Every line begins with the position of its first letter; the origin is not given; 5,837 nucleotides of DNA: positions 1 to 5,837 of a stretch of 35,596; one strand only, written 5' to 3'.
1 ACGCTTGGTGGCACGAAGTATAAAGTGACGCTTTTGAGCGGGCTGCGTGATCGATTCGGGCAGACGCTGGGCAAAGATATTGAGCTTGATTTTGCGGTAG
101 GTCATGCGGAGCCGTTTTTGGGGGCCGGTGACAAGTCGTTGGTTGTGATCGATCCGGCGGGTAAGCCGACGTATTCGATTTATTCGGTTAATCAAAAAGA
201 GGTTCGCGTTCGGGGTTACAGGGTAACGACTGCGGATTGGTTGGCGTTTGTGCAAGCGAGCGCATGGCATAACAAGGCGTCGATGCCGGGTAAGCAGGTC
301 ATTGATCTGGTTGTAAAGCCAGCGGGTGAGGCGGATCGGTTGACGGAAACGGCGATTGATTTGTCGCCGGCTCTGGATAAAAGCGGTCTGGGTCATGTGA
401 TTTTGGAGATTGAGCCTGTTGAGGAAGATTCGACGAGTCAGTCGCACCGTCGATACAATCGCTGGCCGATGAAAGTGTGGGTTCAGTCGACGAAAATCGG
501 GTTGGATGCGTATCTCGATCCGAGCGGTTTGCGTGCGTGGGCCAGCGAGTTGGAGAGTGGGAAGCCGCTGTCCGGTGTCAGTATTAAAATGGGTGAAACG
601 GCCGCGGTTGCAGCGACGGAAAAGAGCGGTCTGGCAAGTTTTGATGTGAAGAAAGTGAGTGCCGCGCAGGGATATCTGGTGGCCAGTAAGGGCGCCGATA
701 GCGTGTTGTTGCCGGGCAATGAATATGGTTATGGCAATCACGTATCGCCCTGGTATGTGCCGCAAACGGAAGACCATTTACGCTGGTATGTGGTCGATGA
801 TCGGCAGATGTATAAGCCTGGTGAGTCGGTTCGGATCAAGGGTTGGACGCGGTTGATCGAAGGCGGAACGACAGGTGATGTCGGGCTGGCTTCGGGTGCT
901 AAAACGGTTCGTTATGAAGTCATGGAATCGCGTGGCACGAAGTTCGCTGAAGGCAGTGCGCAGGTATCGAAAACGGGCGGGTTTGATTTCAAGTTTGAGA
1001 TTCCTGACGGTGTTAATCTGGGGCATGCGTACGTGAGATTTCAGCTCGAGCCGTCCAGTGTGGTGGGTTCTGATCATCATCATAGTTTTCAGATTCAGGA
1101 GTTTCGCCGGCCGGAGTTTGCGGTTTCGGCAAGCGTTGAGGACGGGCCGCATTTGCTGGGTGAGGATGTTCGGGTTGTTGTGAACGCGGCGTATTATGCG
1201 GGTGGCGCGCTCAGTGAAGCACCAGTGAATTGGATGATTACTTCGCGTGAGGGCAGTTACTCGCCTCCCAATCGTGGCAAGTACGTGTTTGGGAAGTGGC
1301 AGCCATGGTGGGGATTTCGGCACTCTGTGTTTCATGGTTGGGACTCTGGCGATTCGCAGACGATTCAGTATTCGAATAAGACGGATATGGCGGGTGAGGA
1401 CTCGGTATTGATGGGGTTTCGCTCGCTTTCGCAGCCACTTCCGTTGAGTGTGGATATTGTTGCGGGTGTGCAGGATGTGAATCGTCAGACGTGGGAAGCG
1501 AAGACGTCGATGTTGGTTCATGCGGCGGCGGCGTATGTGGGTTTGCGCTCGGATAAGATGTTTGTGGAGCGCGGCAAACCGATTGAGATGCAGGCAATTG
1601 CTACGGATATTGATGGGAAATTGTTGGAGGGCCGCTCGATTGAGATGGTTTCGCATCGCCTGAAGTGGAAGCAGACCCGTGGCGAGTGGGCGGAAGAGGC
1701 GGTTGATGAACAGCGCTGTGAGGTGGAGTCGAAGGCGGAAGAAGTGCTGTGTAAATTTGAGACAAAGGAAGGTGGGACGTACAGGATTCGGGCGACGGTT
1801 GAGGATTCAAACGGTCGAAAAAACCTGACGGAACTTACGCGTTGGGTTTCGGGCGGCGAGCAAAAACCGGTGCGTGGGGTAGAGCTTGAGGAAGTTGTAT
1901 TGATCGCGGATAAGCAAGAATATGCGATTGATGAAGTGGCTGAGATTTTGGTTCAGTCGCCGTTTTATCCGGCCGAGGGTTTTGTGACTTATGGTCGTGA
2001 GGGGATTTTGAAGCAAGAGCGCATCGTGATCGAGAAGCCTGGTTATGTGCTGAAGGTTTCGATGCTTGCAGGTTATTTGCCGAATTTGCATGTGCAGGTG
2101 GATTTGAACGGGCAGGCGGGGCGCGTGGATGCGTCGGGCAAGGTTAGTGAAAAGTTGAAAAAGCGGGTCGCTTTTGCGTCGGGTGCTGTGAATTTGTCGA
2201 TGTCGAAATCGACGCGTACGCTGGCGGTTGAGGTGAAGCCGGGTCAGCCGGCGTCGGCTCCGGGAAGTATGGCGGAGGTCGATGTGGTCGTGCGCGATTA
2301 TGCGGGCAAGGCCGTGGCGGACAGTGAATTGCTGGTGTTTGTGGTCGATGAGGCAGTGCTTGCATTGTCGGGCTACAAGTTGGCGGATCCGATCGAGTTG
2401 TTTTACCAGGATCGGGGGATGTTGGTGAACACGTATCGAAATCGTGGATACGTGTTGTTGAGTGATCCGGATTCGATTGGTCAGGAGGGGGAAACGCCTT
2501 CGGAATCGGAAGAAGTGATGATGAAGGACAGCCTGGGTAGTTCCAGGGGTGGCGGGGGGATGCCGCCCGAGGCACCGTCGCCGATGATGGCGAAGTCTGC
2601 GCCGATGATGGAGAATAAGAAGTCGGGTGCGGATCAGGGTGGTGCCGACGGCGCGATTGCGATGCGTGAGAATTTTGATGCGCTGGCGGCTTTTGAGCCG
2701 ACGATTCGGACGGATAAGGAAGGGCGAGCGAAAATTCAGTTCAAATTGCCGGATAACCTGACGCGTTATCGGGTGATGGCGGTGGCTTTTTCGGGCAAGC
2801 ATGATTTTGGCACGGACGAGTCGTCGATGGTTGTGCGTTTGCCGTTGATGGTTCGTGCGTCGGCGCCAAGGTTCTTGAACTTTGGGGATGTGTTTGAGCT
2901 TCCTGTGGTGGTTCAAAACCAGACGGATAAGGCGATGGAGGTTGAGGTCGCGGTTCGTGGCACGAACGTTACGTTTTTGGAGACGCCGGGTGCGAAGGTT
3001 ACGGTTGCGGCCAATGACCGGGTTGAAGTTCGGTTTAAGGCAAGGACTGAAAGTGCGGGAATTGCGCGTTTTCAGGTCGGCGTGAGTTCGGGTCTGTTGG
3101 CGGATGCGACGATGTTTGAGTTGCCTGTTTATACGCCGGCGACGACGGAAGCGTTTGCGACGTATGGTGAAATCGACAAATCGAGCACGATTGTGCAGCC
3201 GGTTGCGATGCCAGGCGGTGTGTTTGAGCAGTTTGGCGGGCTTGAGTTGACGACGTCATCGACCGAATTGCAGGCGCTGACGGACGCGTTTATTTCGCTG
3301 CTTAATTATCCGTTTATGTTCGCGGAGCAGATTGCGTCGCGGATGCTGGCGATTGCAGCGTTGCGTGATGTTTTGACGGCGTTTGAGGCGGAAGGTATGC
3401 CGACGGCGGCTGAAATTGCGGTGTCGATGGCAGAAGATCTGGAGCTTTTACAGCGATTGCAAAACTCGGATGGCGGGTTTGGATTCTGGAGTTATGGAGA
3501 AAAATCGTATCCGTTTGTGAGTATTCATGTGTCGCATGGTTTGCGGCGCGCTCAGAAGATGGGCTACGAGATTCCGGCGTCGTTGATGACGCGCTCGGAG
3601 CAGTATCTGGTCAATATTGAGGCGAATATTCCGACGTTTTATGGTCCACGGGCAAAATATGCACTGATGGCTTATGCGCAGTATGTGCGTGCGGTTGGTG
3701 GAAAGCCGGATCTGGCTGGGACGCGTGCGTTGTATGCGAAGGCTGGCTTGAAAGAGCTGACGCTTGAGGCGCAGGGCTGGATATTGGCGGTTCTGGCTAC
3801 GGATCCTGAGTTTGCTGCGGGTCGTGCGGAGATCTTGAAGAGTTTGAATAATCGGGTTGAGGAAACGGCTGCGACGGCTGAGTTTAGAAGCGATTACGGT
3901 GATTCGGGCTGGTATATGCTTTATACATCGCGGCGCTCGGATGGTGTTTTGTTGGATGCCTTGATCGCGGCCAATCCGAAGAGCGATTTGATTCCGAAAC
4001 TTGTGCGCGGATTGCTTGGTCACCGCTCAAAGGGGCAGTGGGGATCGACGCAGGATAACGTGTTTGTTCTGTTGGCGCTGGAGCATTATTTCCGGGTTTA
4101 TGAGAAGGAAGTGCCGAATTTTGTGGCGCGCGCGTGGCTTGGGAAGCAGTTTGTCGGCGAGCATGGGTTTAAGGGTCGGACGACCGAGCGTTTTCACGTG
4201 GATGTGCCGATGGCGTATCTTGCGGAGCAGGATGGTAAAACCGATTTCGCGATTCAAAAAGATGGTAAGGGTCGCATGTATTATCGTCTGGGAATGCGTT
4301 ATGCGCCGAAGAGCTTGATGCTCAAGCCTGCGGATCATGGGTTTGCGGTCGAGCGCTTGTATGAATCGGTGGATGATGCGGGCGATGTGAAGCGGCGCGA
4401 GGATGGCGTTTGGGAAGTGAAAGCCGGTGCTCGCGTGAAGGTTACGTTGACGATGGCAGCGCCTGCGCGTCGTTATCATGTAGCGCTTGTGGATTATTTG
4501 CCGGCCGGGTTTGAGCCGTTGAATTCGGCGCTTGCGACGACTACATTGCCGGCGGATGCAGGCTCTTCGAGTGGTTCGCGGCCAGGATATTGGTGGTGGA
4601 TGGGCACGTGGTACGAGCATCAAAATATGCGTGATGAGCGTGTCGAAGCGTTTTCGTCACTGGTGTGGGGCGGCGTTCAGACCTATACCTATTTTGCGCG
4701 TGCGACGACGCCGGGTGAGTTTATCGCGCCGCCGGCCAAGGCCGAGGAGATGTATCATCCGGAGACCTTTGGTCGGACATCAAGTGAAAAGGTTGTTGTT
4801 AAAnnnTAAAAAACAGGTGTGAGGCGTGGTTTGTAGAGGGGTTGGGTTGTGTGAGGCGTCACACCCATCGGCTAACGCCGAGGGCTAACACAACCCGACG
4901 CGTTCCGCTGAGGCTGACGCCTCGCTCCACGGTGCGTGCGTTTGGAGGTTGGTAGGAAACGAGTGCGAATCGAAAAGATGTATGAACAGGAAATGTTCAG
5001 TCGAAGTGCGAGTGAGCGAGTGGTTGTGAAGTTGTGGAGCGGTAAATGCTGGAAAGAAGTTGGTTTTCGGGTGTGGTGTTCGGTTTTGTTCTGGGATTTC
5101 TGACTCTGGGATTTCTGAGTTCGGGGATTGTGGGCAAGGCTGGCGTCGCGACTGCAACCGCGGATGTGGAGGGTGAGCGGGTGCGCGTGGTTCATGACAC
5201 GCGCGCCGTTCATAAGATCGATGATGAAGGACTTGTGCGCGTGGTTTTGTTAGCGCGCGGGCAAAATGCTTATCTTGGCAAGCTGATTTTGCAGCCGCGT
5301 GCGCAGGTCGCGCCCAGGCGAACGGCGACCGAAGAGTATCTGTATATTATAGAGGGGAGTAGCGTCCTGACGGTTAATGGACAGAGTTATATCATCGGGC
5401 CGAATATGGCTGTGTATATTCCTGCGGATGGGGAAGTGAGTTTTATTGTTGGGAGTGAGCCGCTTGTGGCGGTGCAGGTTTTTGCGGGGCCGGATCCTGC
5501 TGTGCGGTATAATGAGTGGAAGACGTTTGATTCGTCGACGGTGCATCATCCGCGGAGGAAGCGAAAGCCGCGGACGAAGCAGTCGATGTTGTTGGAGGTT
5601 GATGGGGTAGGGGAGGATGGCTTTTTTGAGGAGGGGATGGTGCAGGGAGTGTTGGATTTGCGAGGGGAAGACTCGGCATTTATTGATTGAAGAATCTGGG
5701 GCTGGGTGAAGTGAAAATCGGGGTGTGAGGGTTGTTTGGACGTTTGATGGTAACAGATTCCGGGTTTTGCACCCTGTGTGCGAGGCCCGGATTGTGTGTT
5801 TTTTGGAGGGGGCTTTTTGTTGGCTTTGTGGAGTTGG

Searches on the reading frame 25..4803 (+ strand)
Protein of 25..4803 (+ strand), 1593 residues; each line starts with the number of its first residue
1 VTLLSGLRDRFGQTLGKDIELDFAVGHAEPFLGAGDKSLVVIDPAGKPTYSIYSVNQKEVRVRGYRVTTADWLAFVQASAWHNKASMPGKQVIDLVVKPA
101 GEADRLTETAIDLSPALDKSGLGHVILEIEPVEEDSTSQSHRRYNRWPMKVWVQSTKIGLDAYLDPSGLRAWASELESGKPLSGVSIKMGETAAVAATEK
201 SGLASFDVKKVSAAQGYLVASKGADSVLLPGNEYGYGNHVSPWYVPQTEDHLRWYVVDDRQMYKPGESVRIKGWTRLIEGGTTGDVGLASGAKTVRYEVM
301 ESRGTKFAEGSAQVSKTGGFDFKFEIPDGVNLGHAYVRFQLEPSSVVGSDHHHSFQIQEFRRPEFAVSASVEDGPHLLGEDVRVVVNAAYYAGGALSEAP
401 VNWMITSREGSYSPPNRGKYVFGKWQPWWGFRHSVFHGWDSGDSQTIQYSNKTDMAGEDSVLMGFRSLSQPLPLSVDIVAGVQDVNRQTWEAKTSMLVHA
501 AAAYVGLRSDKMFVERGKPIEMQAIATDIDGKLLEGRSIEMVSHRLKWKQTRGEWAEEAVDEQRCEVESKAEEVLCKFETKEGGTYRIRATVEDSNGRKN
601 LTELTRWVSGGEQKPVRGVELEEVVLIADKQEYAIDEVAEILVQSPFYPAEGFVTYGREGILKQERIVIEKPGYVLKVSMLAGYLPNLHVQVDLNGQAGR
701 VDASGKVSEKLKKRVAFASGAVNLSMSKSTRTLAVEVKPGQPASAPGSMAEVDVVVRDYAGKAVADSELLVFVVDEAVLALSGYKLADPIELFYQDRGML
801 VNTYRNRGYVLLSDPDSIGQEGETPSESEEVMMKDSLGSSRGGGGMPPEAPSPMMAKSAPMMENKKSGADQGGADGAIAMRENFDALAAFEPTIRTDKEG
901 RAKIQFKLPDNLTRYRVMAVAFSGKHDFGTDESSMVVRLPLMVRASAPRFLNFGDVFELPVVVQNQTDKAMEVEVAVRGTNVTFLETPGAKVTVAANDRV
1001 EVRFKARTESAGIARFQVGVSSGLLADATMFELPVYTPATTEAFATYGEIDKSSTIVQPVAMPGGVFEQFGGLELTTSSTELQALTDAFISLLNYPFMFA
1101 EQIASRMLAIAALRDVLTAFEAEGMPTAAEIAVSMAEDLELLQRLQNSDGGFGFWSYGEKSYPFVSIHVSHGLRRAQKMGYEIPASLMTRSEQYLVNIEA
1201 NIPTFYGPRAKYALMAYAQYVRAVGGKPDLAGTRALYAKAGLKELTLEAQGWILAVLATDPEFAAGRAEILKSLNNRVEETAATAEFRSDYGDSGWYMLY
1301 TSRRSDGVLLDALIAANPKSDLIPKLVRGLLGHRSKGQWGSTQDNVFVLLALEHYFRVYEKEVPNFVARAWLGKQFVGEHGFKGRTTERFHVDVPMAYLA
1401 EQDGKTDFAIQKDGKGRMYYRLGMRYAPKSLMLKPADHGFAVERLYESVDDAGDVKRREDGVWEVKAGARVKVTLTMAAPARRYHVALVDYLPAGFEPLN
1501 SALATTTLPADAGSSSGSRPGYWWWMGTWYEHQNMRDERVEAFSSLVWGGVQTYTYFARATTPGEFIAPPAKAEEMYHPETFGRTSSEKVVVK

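Call 9: search_protein_families(library=pfam, proteins=[window:25-4803:+], max_evalue=0.001)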
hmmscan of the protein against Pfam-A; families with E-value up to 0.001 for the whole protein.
window:25-4803:+ (1593 aa): 5 families
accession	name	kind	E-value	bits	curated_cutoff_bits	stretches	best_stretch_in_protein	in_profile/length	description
PF17973.7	bMG10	-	6.1e-35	120.7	26.2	1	1439-1580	1-131/131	Bacterial Alpha-2-macroglobulin MG10 domain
PF00207.28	A2M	-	1.6e-20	73.2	21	1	889-976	3-91/92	Alpha-2-macroglobulin family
PF07703.20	A2M_BRD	-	3.3e-11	44.1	22.7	1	626-781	3-140/140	Alpha-2-macroglobulin bait region domain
PF01835.25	MG2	-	4.7e-09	36.9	32.8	1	254-342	2-81/96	MG2 domain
PF11974.14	bMG3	-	5.9e-09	36.3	34.9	1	156-229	2-83/103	Bacterial alpha-2-macroglobulin MG3 domain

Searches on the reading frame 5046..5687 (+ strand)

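Call 9: search_protein_families(library=pfam, proteins=[window:5046-5687:+], max_evalue=0.001)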
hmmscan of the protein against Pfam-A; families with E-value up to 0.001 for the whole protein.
window:5046-5687:+ (214 aa): 1 family
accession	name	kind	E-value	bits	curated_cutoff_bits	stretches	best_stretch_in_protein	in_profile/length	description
PF07883.17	Cupin_2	-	9.6e-08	32.1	27.2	1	81-142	4-66/70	Cupin domain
